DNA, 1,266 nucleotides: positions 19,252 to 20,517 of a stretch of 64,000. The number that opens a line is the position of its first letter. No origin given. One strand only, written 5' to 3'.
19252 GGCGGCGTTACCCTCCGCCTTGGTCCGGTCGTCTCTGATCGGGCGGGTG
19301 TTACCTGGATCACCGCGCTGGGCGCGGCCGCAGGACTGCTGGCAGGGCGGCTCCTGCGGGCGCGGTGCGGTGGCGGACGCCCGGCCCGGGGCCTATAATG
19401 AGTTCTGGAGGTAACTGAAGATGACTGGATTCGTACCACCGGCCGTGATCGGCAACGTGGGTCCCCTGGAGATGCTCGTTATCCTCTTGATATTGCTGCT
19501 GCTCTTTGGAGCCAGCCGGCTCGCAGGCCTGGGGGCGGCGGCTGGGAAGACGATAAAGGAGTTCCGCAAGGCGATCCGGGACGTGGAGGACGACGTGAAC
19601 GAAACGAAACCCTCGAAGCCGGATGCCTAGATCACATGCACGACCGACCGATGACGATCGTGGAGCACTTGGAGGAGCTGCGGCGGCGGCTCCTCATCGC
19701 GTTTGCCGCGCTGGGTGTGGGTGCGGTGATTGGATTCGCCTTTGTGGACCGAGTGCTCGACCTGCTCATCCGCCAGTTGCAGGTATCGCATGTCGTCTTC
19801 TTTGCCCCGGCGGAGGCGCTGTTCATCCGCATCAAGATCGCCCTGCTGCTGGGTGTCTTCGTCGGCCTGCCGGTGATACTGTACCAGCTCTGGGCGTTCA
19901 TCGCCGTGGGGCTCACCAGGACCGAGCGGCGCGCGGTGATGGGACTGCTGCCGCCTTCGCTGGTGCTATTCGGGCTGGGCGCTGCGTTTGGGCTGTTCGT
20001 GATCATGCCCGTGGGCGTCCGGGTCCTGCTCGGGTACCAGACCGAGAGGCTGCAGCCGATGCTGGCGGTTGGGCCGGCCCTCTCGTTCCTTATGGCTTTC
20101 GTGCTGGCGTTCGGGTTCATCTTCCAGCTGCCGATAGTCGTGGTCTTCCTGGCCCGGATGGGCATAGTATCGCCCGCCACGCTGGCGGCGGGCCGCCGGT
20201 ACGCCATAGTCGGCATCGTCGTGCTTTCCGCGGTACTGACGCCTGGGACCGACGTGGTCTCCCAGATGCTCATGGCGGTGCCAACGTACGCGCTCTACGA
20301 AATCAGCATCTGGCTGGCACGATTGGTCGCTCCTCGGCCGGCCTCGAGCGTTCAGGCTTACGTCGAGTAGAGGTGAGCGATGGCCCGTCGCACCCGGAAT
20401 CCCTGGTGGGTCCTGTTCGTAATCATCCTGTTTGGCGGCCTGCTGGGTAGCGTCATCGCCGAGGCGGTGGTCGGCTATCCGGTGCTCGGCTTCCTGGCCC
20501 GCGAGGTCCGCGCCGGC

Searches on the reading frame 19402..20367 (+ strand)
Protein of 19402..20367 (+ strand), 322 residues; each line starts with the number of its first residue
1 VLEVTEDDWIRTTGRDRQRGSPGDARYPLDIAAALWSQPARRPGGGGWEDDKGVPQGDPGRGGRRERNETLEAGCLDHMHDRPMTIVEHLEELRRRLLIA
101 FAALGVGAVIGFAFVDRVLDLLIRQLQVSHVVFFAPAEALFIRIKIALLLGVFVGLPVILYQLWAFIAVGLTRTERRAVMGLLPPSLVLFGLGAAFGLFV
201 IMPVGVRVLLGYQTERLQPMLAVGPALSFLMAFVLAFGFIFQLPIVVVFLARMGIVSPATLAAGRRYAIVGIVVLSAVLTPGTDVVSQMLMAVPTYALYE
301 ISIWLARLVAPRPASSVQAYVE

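Call 52: search_protein_families(library=pfam, proteins=[window:19402-20367:+], max_evalue=0.0001)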
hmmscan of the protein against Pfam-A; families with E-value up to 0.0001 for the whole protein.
window:19402-20367:+ (322 aa): 1 family
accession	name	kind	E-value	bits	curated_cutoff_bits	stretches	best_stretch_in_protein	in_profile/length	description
PF00902.23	TatC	-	1.8e-64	217.8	25.1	1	88-294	1-208/208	Sec-independent protein translocase protein (TatC)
